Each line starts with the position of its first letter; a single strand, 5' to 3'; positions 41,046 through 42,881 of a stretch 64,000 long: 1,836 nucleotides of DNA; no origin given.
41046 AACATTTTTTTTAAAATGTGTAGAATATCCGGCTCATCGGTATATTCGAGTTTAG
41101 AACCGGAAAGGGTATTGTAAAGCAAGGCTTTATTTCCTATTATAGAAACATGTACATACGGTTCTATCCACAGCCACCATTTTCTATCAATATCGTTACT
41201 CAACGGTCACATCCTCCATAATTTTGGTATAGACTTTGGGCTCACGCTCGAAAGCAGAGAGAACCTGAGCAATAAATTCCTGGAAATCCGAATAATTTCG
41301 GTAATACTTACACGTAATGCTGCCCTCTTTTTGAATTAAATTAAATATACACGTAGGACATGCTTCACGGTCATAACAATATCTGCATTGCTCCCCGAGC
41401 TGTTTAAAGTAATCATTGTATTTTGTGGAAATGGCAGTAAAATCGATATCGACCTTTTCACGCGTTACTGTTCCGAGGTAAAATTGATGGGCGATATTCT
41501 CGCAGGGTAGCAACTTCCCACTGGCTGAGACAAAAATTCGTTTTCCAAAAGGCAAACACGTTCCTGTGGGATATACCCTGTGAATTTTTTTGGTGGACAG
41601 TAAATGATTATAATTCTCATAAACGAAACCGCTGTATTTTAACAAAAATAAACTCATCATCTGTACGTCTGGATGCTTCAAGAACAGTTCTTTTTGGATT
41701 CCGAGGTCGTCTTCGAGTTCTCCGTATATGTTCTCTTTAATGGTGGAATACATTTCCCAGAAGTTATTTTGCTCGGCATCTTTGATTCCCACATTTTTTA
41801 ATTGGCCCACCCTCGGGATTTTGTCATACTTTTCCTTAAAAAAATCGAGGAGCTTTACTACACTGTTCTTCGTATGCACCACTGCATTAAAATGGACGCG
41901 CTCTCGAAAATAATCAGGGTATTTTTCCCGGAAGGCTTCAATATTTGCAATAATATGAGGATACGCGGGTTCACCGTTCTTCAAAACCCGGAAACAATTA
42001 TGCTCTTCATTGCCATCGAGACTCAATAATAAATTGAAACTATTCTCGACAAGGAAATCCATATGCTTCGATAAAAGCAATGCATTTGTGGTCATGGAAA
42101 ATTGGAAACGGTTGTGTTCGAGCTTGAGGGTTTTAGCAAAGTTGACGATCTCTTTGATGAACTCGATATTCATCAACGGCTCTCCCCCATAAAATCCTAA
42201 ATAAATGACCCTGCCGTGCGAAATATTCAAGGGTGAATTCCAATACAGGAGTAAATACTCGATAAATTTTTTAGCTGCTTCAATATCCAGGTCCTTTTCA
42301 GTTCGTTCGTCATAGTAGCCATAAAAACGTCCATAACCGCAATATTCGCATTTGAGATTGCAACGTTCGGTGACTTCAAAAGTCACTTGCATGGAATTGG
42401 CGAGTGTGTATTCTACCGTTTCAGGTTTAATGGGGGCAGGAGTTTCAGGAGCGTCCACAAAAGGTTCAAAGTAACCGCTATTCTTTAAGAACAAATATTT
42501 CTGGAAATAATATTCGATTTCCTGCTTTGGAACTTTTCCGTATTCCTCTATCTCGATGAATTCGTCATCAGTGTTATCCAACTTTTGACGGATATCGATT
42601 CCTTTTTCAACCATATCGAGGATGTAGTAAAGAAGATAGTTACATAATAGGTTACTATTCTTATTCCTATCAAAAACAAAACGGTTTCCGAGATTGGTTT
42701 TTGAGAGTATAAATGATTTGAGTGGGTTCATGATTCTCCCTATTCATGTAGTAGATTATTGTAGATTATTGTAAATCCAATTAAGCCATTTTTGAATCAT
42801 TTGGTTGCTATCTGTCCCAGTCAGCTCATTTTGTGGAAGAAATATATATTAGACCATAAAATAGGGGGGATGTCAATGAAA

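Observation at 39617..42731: GG-Bacteroidales-type RiPP cluster with a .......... core and no adjacent leader peptidase or exporter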

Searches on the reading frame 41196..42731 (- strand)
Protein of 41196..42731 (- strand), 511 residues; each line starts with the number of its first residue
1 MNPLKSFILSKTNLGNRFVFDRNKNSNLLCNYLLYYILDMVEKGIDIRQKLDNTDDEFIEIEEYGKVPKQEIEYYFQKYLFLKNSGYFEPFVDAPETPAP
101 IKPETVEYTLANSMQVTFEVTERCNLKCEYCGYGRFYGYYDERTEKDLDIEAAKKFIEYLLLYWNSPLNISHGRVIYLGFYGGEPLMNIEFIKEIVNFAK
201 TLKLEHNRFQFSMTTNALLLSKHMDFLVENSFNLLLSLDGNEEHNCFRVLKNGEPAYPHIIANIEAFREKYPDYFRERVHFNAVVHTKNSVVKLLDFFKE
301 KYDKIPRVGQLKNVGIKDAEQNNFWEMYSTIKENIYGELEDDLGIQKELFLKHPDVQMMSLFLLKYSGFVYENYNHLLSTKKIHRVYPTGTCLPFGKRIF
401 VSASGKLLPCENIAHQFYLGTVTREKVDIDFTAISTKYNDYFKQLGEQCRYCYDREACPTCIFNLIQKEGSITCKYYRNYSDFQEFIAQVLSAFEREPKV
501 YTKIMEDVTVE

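Call 3: search_protein_families(library=ncbifam, proteins=[window:41196-42731:-], max_evalue=1)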
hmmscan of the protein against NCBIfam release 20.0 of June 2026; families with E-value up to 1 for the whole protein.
window:41196-42731:- (511 aa): 62 families (the best 25 are shown)
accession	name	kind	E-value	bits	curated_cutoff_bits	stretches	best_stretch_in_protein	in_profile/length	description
TIGR04148.1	GG_samocin_CFB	equivalog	9e-143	476.4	300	1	102-508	5-411/411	radical SAM peptide maturase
TIGR04068.1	rSAM_ocin_clost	equivalog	2.3e-57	194.9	500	1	17-468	11-427/462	Cys-rich peptide radical SAM maturase CcpM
NF038170.1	lachnocin_rSAM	equivalog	4e-44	151.2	550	1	112-471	74-404/440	lachnocin radical SAM maturase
NF035951.1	rSAM_RumMC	equivalog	9.8e-37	126.8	720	1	16-483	25-478/510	RumMC family radical SAM sactipeptide maturase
NF047865.1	rSAM_PapB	equivalog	2.5e-30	105.8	340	1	116-295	5-176/330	PapB family radical SAM/SPASM ranthipeptide maturase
TIGR04064.1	rSAM_nif11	equivalog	5.2e-28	98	518.7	1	113-501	77-443/459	nif11-like peptide radical SAM maturase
TIGR03974.1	rSAM_six_Cys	equivalog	6.3e-27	94.5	425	2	15-335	8-315/451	thioether cross-link-forming SCIFF peptide maturase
NF040492.1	not_ScfB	exception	4.5e-23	81.9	855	1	116-335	97-314/450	ScfB-related radical SAM/SPASM orphan maturase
TIGR03978.1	rSAM_paired_1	equivalog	4.6e-21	75.1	370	1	118-272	87-232/466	His-Xaa-Ser system radical SAM maturase HxsB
TIGR03906.1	quino_hemo_SAM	equivalog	9.5e-21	74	453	1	103-271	83-245/467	quinohemoprotein amine dehydrogenase maturation protein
TIGR04115.1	rSAM_Cxxx_rpt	equivalog_domain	1e-20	74.6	350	1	115-297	3-186/359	radical SAM peptide maturase, CXXX-repeat target family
TIGR03942.1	sulfatase_rSAM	equivalog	2.9e-20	72.7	349.45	1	121-470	8-333/363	anaerobic sulfatase maturase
NF041707.1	rSAM_YhhB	equivalog_domain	1.5e-18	66.8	445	1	118-337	6-215/369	cyclophane-forming radical SAM/SPASM peptide maturase YhhB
TIGR04280.1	geopep_mat_rSAM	hypoth_equivalog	1.6e-16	60.3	400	1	113-267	83-230/428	geopeptide radical SAM maturase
TIGR04136.1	rSAM_FibroRumin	equivalog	2e-16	59.9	400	1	118-270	95-253/458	FibroRumin system radical SAM peptide maturase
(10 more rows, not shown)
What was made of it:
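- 41196..42731 (-): Radical SAM/SPASM peptide maturase, 511 aa. It has an N-terminal RRE-like domain (~1-100), the CX3CX2C motif C124/C128/C131, and seven SPASM Cys (C392, C410, C449, C452, C458, C461, C474). TIGR04148 scores 476.4 bits against a cut-off of 300, over residues 102-508 (call 3).
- On TIGR04148 (GG_samocin_CFB) radical SAM peptide maturase: The next family scores 194.9 bits (call 3).
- Closest known: CteB / SCIFF. Different: Family HMMs for SCIFF, PapB and RumMC score far below their cut-offs: 94 vs 425, 106 vs 340 and 127 vs 720 bits (call 3).
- Closest known: CcpM, Cys-rich peptide radical SAM maturase. Same: It is the second-best NCBIfam model, at 194.9 bits over residues 17-468, which includes the N-terminal domain (call 3).
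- After TIGR04148, the next-best maturase models are CcpM (Cys-rich peptide), lachnocin, RumMC (sactipeptide), PapB (ranthipeptide) and SCIFF/CteB (call 3). Cyclophane models (YhhB, FxsB, AmcB) score much lower at 44-67 bits (call 3).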

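Call 4: search_protein_families(library=pfam, proteins=[window:41196-42731:-], max_evalue=1)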
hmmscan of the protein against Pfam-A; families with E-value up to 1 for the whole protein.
window:41196-42731:- (511 aa): 3 families
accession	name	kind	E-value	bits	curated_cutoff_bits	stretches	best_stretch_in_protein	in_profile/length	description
PF04055.27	Radical_SAM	-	3.4e-12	47.3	29.5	1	119-286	2-151/166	Radical SAM superfamily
PF13353.11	Fer4_12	-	0.0006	20.6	22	1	122-227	13-106/137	4Fe-4S single cluster domain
PF13186.11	SPASM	-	0.018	15.7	21.5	1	396-452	5-66/67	Iron-sulfur cluster-binding domain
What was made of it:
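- On TIGR04148 (GG_samocin_CFB) radical SAM peptide maturase: The SPASM hit is weak, at 15.7 bits against a cut-off of 21.5 (call 4).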

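Call 12: find_homologous_proteins(query=window:41196-42731:-, max_evalue=1e-20)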
Query window:41196-42731:- (511 aa): 1654 proteins with E <= 1e-20 among 7403 candidates; the best 120 are listed.
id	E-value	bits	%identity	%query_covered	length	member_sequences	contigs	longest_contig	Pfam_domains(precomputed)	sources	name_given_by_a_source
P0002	6.8e-275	931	77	100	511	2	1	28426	PF04055.28,PF13353.12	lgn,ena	-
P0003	3.2e-212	724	60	100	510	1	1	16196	PF04055.28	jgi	jgi:uncharacterized protein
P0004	2.0e-197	675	56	100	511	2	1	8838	PF04055.28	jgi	jgi:uncharacterized protein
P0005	1.9e-175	603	50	100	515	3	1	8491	PF04055.28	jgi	-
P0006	6.4e-175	601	51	100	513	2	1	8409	PF04055.28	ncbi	-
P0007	6.5e-175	601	49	99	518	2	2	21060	PF04055.28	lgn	-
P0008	1.1e-174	600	53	99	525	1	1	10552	PF04055.28,PF13353.12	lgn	-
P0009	3.2e-170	585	52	93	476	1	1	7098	PF04055.28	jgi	jgi:uncharacterized protein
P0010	1.5e-169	583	50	99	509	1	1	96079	PF04055.28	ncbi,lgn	ncbi:MAG: radical SAM peptide maturase [Candidatus Omnitrophota bacterium]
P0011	1.2e-167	577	49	97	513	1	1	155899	PF04055.28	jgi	jgi:uncharacterized protein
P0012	2.8e-160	553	48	100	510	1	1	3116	PF04055.28,PF13353.12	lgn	-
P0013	7.4e-156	538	48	99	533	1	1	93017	PF04055.28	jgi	jgi:uncharacterized protein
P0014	1.8e-155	537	46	100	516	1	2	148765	PF04055.28,PF13353.12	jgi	jgi:uncharacterized protein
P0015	5.4e-155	535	47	100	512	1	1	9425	PF04055.28,PF13353.12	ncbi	-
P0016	2.5e-153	530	45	99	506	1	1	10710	PF04055.28,PF13353.12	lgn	-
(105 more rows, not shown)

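Call 13: find_encoding_contigs(protein=P0002, flank=6000, max_places=2)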
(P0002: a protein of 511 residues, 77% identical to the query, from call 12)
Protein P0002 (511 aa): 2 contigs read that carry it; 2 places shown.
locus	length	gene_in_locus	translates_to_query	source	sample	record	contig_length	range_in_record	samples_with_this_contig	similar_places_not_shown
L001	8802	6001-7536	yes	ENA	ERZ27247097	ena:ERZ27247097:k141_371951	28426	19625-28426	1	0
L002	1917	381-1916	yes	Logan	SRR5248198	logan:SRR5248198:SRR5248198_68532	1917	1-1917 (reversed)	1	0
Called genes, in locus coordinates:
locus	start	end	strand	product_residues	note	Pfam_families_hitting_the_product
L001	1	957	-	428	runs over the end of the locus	PF13180:PDZ_2 (weak)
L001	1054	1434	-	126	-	PF04519:Bactofilin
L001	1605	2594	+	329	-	-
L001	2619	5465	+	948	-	PF00931:NB-ARC (faint), PF13191:AAA_16 (faint), PF14516:AAA_35 (faint), PF20703:nSTAND1 (faint), PF01637:ATPase_2, PF13173:AAA_14 (faint), PF13401:AAA_22 (weak)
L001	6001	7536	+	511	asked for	PF04055:Radical_SAM, PF13353:Fer4_12 (weak)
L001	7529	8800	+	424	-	?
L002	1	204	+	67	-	?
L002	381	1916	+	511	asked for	PF04055:Radical_SAM, PF13353:Fer4_12 (weak)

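Call 14: find_encoding_contigs(protein=P0003, flank=6000, max_places=2)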
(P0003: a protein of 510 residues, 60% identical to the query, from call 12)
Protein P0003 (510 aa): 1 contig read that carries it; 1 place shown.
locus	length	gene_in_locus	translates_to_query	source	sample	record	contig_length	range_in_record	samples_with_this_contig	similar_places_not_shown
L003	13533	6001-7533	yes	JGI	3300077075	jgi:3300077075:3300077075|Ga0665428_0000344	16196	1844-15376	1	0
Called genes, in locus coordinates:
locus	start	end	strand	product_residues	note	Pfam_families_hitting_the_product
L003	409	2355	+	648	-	-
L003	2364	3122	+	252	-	-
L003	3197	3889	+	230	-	-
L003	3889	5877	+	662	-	-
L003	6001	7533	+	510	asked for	PF04055:Radical_SAM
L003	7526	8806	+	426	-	-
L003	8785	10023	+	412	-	PF17170:DUF5128 (weak)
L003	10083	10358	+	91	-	-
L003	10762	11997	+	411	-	PF17170:DUF5128 (weak)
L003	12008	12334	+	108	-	-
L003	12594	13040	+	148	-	PF13560:HTH_31 (weak), PF01381:HTH_3, PF12844:HTH_19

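Call 15: find_encoding_contigs(protein=P0004, flank=6000, max_places=2)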
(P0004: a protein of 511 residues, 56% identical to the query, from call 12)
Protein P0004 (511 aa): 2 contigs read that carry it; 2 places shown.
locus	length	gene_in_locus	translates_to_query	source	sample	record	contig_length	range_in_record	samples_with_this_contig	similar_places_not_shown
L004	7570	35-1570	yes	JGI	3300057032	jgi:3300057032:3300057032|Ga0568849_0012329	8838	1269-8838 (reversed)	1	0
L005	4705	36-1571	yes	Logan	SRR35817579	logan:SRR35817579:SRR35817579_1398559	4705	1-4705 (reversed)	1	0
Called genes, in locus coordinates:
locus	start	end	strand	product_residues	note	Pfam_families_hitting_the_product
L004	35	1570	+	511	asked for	PF04055:Radical_SAM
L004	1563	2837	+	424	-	-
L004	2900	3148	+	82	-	-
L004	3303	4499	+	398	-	-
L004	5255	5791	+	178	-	-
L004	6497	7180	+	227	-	PF13529:Peptidase_C39_2 (weak)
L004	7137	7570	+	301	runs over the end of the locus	-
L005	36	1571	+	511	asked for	PF04055:Radical_SAM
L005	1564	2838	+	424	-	-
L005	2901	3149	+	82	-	-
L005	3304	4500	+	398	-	-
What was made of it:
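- Checked: Partner, 39908..41203(-), 431 aa. It has a TTG start and overlaps the maturase stop by 8 nt. The same 8-nt overlap occurs in relatives L001, L003 and L004 (calls 13-15).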

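Call 23: find_related_loci(query=A1, collection=genome_contigs, flank=7000)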
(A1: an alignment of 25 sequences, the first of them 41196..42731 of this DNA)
Query A1 (511 aa) in genome_contigs; peptide patterns used: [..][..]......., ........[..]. (x = any residue, [..] = any of these).
598 stretches matched a pattern (row limit reached: there are more); 582 encode a relative of the query (tblastn E <= 1e-3); the best 80 are kept; 80 distinct loci.
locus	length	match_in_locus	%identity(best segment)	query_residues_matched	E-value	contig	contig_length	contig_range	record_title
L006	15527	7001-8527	50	4-511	4e-173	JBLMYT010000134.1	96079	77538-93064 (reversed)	MAG: Candidatus Omnitrophota bacterium isolate MAG222 PRJNA951521_bin77_renamed_133, whole genome shotgun sequence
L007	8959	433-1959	44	1-510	6e-142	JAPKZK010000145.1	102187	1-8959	MAG: Candidatus Aminicenantes bacterium isolate LacPavin_0920_SED2_MAG_46_26 LacPavin_0920_SED2_scaffold_1700128, whole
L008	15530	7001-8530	43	4-511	6e-141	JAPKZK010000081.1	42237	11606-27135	MAG: Candidatus Aminicenantes bacterium isolate LacPavin_0920_SED2_MAG_46_26 LacPavin_0920_SED2_scaffold_423922, whole g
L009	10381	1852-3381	42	4-511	5e-140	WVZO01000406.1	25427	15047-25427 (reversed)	MAG: Candidatus Aminicenantes bacterium isolate CS4-C025 C_merged_R1_(paired)_contig_66871, whole genome shotgun sequenc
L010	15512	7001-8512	42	4-508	2e-139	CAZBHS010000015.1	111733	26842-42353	MAG TPA_asm: uncultured Clostridia bacterium isolate binchicken_co42_202 genome assembly, contig: NODE_57_length_111733_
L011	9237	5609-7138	44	4-511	2e-139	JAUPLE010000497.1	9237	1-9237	MAG: Acidobacteriota bacterium isolate erpe_2018_pw_9hr_WHONDRS-PP48-000088_B_bin.18 scaffold_704752, whole genome shotg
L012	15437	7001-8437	44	33-511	4e-138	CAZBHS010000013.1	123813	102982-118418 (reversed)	MAG TPA_asm: uncultured Clostridia bacterium isolate binchicken_co42_202 genome assembly, contig: NODE_37_length_123813_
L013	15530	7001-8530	41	1-511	5e-134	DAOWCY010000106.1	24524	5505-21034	MAG TPA_asm: Candidatus Aminicenantes bacterium isolate CSMAG_1899 CSMAG_1899_k141_5608629_length_24524_cov_13.9904, who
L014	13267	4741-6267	42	4-511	6e-134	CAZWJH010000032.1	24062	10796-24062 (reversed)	MAG TPA_asm: uncultured Clostridia bacterium isolate binchicken_co19_573 genome assembly, contig: NODE_3118_length_24062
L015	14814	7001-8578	40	4-510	5e-134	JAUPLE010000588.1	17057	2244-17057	MAG: Acidobacteriota bacterium isolate erpe_2018_pw_9hr_WHONDRS-PP48-000088_B_bin.18 scaffold_840780, whole genome shotg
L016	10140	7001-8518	39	5-511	2e-132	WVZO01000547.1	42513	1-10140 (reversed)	MAG: Candidatus Aminicenantes bacterium isolate CS4-C025 C_merged_R1_(paired)_contig_62808, whole genome shotgun sequenc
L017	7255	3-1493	40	11-508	7e-130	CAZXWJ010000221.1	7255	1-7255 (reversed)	MAG TPA_asm: uncultured Desulfobacteraceae bacterium isolate binchicken_co42_476 genome assembly, contig: NODE_18824_len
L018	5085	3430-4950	39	1-508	4e-129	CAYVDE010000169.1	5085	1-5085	MAG TPA_asm: uncultured Desulfobacterales bacterium isolate SRP332253_co2_163 genome assembly, contig: NODE_18057_length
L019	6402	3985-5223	46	99-511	2e-125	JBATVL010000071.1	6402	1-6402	MAG: Marinifilaceae bacterium isolate MFD12164_ilm_asm_bin6 k127_73613, whole genome shotgun sequence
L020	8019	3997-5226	45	101-511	8e-122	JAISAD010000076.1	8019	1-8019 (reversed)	MAG: Bacteroidales bacterium isolate Gx481_bin123 k119_1276051, whole genome shotgun sequence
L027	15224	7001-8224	44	101-508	5e-117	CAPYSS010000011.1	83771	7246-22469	MAG TPA_asm: Bacteroides caecimuris isolate MGBC150249 genome assembly, contig: MGBC150249.11, whole genome shotgun sequ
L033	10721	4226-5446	43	110-511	1e-113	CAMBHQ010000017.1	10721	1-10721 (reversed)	MAG: uncultured Porphyromonas sp. isolate SRR15732366_bin.8_metaWRAP_v1.3_MAG genome assembly, contig: ERZ9426310.479, w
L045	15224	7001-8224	42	101-508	2e-104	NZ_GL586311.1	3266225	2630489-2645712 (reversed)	Segatella buccae ATCC 33574 SCAFFOLD1, whole genome shotgun sequence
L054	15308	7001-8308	38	73-508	8e-102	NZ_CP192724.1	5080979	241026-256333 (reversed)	Bacteroides hominis strain Tbg-374 chromosome, complete genome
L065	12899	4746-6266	35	6-511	1e-96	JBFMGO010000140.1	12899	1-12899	MAG: bacterium isolate MAG299 MAG299_140, whole genome shotgun sequence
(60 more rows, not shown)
